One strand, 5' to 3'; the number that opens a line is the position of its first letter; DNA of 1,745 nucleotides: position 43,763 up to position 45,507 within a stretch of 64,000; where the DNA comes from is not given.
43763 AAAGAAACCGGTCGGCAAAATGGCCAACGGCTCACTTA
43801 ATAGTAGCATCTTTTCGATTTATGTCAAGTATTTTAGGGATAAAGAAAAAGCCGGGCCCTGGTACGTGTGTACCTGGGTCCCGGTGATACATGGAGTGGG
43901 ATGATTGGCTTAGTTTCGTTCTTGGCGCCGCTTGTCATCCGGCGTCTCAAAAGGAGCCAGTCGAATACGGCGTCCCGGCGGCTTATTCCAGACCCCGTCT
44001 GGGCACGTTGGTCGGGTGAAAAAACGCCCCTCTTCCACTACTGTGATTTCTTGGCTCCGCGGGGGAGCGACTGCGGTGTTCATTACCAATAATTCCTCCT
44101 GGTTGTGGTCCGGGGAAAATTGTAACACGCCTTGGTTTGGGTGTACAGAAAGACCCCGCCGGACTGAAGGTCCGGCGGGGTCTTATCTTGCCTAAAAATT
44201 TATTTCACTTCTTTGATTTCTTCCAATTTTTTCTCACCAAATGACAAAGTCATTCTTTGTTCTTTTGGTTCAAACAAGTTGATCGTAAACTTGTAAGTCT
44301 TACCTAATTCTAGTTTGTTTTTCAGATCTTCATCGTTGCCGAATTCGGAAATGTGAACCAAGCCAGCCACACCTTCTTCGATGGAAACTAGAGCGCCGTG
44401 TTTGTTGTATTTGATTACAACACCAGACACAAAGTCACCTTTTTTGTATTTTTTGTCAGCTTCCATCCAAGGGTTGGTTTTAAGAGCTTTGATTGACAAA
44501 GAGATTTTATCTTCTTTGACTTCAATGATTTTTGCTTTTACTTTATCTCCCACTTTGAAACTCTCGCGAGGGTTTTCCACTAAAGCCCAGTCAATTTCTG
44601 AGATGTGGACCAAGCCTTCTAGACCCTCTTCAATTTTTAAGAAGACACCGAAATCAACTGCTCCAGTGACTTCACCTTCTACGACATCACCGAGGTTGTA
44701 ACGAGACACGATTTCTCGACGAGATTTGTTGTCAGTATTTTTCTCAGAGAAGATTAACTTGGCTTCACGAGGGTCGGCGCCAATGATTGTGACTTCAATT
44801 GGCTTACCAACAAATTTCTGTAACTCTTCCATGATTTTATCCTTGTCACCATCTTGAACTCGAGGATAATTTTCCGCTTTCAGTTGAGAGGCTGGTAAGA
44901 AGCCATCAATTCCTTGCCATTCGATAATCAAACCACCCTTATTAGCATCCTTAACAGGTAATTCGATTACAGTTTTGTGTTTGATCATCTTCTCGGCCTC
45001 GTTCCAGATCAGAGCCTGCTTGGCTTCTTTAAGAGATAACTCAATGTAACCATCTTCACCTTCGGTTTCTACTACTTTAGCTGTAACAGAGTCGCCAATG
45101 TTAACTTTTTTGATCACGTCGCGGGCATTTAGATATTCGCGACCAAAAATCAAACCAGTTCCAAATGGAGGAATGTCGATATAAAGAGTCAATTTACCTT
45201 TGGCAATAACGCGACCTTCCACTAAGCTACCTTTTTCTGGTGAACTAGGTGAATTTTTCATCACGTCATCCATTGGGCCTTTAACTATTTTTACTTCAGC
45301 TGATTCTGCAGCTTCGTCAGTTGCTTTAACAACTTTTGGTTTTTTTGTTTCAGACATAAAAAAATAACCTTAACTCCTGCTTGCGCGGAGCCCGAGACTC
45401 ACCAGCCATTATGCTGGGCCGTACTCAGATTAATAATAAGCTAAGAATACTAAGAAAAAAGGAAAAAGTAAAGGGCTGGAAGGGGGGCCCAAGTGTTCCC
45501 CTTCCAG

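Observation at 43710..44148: GC-rich about 430-nt non-coding island between pth and rpsA, read by the ORF track only as overlapping ORFs in three frames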

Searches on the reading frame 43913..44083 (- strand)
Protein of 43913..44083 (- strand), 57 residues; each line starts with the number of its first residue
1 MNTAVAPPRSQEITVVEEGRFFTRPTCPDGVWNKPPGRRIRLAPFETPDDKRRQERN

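Call 10: find_homologous_proteins(query=window:43913-44083:-, max_evalue=10)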
Query seq(57 aa) (57 aa): 2 proteins with E <= 10 among 2 candidates.
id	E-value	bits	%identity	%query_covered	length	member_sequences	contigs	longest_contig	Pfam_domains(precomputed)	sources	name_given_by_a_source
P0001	5.2e-32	125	100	100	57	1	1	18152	-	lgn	-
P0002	1.3e-25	105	87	100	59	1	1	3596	-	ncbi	-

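Call 14: find_encoding_contigs(protein=P0002, flank=10000)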
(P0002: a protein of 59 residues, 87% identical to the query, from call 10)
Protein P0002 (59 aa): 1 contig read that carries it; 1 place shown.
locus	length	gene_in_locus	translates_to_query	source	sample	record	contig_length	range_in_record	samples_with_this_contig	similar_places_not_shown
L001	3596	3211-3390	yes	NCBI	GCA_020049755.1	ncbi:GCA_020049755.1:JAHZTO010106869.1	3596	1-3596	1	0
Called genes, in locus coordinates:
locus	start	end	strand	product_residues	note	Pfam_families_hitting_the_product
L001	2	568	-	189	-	?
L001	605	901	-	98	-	-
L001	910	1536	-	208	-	PF13483:Lactamase_B_3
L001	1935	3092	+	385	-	PF21543:CvfB_2nd (faint), PF21710:Spt6_S1 (faint), PF00575:S1, PF23459:S1_RRP5 (weak)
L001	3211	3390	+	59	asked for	-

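Call 15: find_encoding_contigs(protein=P0001, flank=10000)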
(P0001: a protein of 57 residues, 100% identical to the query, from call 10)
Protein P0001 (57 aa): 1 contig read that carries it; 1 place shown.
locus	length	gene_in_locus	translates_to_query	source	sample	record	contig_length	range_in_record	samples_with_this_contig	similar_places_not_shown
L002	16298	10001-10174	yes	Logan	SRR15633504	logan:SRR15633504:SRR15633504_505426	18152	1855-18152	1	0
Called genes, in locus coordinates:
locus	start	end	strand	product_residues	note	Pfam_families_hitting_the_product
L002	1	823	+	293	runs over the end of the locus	-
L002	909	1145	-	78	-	PF18895:T4SS_pilin (weak)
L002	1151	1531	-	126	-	-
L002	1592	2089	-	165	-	PF18895:T4SS_pilin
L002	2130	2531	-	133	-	PF18895:T4SS_pilin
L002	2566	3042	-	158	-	-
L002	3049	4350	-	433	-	PF01547:SBP_bac_1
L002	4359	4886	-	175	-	PF01209:Ubie_methyltran, PF01728:FtsJ (weak), PF05175:MTS (weak), PF06325:PrmA (weak), PF13847:Methyltransf_31, PF08241:Methyltransf_11, PF08242:Methyltransf_12 (weak), PF13649:Methyltransf_25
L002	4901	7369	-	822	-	PF00521:DNA_topoisoIV, PF03989:DNA_gyraseA_C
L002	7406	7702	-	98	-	-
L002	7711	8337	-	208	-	PF13483:Lactamase_B_3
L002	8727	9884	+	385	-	PF21543:CvfB_2nd (faint), PF21710:Spt6_S1 (faint), PF00575:S1, PF23459:S1_RRP5 (weak)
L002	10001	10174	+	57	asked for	-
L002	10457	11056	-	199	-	PF01195:Pept_tRNA_hydro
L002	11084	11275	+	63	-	-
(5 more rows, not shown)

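Call 29: find_related_loci(query=A2, collection=metagenome_contigs, flank=3000)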
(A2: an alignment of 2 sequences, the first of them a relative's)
Query A2 (57 aa) in metagenome_contigs; peptide patterns used: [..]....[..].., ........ (x = any residue, [..] = any of these).
261 stretches matched a pattern, but none encodes a relative of the query by tblastn (E <= 1e-3).

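Call 30: search_protein_families(library=pfam, proteins=[P0001, P0002], max_evalue=1)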
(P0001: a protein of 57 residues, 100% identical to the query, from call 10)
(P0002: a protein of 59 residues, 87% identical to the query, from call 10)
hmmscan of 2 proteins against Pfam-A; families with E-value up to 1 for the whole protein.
P0001 (57 aa): 0 families

P0002 (59 aa): 1 family
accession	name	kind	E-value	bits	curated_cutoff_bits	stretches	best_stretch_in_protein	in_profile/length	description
PF12634.13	Inp1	-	0.2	12.1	23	1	5-35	78-109/137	Inheritance of peroxisomes protein 1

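Call 36: search_protein_families(library=ncbifam, proteins=[P0001, P0002], max_evalue=1)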
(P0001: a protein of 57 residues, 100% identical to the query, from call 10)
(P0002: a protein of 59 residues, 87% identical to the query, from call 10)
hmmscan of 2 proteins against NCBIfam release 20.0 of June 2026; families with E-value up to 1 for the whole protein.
P0001 (57 aa): 0 families

P0002 (59 aa): 0 families

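Call 55: search_solved_structures(query=P0001, max_evalue=10)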
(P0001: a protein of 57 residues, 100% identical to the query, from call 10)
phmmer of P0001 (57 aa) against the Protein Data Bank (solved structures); distinct sequences matched with E-value up to 10: 0.

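Call 57: search_protein_representatives(protein=P0001)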
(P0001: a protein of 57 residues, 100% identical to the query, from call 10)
Query: 57 residues. Proteins with E-value up to 0.001 (for the whole library): 5; up to 1e-10: 2; up to 1e-30: 1. The best 5 are listed.
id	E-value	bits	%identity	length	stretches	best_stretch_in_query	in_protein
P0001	1.7e-32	125.3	100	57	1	1-57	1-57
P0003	8.4e-12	60.3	41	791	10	6-33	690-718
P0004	2.1e-05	40.2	39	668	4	8-48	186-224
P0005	2.1e-05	40.2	36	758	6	14-46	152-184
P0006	3.0e-04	36.6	38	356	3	14-47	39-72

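Call 60: search_protein_families(library=pfam, proteins=[P0003, P0004, P0005, P0006], max_evalue=0.01)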
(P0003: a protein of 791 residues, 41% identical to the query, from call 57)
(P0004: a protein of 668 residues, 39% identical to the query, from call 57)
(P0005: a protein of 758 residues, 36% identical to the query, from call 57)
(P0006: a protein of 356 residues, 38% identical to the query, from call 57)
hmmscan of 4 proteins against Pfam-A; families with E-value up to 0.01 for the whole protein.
P0003 (791 aa): 6 families
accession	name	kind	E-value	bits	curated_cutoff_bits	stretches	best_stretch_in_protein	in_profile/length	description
PF17748.7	VID27_N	-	3.7e-22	79.4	27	0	683-718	6-41/173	VID27 N-terminal region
PF22708.2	S1CSD-TOTE-1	-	7.1e-11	41.9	27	0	178-197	33-52/65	S1/CSD-like domain 1 of the TOTE conflict systems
PF24396.1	DUF7541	-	6.5e-08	32.9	28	0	187-204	28-45/120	Family of unknown function (DUF7541)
PF16733.10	NRho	-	7.6e-07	29.6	27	0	229-245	36-52/69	Rhomboid N-terminal domain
PF14604.12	SH3_9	-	0.00014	22.1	30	0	179-197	7-25/49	Variant SH3 domain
PF03472.21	Autoind_bind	-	0.00028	20.9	23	0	203-240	61-98/149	Autoinducer binding domain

P0004 (668 aa): 0 families

P0005 (758 aa): 0 families

P0006 (356 aa): 2 families
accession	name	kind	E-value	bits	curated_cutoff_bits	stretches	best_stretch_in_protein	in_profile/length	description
PF00078.32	RVT_1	-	3.8e-10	40.3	29.6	1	266-355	103-188/205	Reverse transcriptase (RNA-dependent DNA polymerase)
PF00880.23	Nebulin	-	0.0053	17.1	20.1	0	25-37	15-27/28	Nebulin repeat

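Call 62: predict_structure(alignment_id=A2)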
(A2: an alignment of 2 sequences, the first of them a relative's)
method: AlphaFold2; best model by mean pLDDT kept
length: 57 residues; sequences in the alignment: 2
mean_pLDDT: 61.9   pTM: 0.21
mean pLDDT of the five models: 61.9, 59.8, 59.8, 58.4, 45.6
residues with pLDDT >= 90: 0; 70-90: 14; 50-70: 35; < 50: 8
segments of 3 or more residues with pLDDT < 50: 1-7
pLDDT, mean of each block of 10 residues (from residue 1): 47 59 56 59 77 80
secondary structure, 60 per line:
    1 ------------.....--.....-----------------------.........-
elements in order: E13-17 E20-24 H48-56

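Call 84: search_protein_families(library=phrogs, proteins=[P0001, P0002], max_evalue=1)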
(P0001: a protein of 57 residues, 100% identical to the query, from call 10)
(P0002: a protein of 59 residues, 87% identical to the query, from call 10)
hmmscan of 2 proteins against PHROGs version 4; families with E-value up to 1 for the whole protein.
P0001 (57 aa): 0 families

P0002 (59 aa): 0 families

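Call 85: search_protein_families(library=padloc, proteins=[P0001, P0002], max_evalue=1)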
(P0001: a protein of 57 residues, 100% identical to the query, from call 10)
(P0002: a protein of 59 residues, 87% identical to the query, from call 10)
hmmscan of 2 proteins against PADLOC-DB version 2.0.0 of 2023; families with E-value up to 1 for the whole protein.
P0001 (57 aa): 0 families

P0002 (59 aa): 0 families

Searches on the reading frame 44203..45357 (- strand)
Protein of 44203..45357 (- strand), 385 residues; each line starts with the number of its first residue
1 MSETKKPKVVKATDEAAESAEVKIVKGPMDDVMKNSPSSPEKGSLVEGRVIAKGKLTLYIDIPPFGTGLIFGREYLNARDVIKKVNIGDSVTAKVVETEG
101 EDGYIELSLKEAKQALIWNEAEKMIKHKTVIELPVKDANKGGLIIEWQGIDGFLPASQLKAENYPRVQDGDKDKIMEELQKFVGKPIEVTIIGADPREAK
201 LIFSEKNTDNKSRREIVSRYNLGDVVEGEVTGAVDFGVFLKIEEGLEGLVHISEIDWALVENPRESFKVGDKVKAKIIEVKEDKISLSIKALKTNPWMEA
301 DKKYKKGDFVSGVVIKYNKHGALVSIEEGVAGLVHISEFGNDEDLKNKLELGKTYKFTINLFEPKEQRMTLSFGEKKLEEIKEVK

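Call 18: find_related_loci(query=window:44203-45357:-, collection=genome_contigs, flank=3000)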
Query window:44203-45357:- (385 aa) in genome_contigs; peptide patterns used: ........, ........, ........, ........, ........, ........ (x = any residue, [..] = any of these).
91 stretches matched a pattern; 8 encode a relative of the query (tblastn E <= 1e-3); 8 distinct loci.
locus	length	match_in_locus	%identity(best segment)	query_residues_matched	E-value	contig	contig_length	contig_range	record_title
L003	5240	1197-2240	78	29-376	0e+0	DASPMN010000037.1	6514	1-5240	MAG TPA_asm: Candidatus Paceibacterota bacterium isolate SMAG_U12093 k141_167241, whole genome shotgun sequence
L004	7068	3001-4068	73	26-382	3e-179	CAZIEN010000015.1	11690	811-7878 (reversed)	MAG TPA_asm: uncultured Candidatus Saccharibacteria bacterium isolate SRP286056_co2_568 genome assembly, contig: NODE_91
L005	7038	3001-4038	73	29-374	2e-167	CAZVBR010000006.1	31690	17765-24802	MAG TPA_asm: uncultured Candidatus Saccharibacteria bacterium isolate binchicken_co32_239 genome assembly, contig: NODE_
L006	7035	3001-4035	68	29-373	4e-161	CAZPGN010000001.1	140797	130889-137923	MAG TPA_asm: uncultured Candidatus Saccharibacteria bacterium isolate binchicken_co125_1159 genome assembly, contig: NOD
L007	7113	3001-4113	63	4-375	3e-157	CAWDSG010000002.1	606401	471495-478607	MAG: uncultured bacterium isolate MFD03726.bin.1.60 genome assembly, contig: contig_80216, whole genome shotgun sequence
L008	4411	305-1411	64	4-373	1e-159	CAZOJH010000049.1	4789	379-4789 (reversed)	MAG TPA_asm: uncultured Candidatus Saccharibacteria bacterium isolate SRP272421_co3_138 genome assembly, contig: NODE_67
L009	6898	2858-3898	58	28-373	1e-136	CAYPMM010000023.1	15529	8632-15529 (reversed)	MAG TPA_asm: uncultured Candidatus Saccharibacteria bacterium isolate binchicken_co38_445 genome assembly, contig: NODE_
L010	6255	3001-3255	39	214-296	1e-10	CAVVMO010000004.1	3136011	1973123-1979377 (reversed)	MAG: uncultured Bacteroidales bacterium isolate MFD04716.bin.1.418 genome assembly, contig: contig_4261, whole genome sh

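Call 40: find_related_loci(query=window:44203-45357:-, collection=metagenome_contigs, flank=2500)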
Query window:44203-45357:- (385 aa) in metagenome_contigs; peptide patterns used: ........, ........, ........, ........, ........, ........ (x = any residue, [..] = any of these).
138 stretches matched a pattern; 6 encode a relative of the query (tblastn E <= 1e-3); 6 distinct loci.
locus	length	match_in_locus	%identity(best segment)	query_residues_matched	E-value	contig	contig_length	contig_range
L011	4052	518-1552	77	29-373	0e+0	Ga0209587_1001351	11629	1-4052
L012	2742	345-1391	60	29-376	1e-151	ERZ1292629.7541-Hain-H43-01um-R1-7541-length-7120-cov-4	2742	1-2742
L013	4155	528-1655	27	42-379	1e-37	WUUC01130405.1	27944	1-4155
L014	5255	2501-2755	39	214-296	5e-11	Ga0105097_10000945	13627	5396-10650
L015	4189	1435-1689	39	214-296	5e-11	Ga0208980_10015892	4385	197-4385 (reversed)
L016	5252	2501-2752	29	221-289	5e-7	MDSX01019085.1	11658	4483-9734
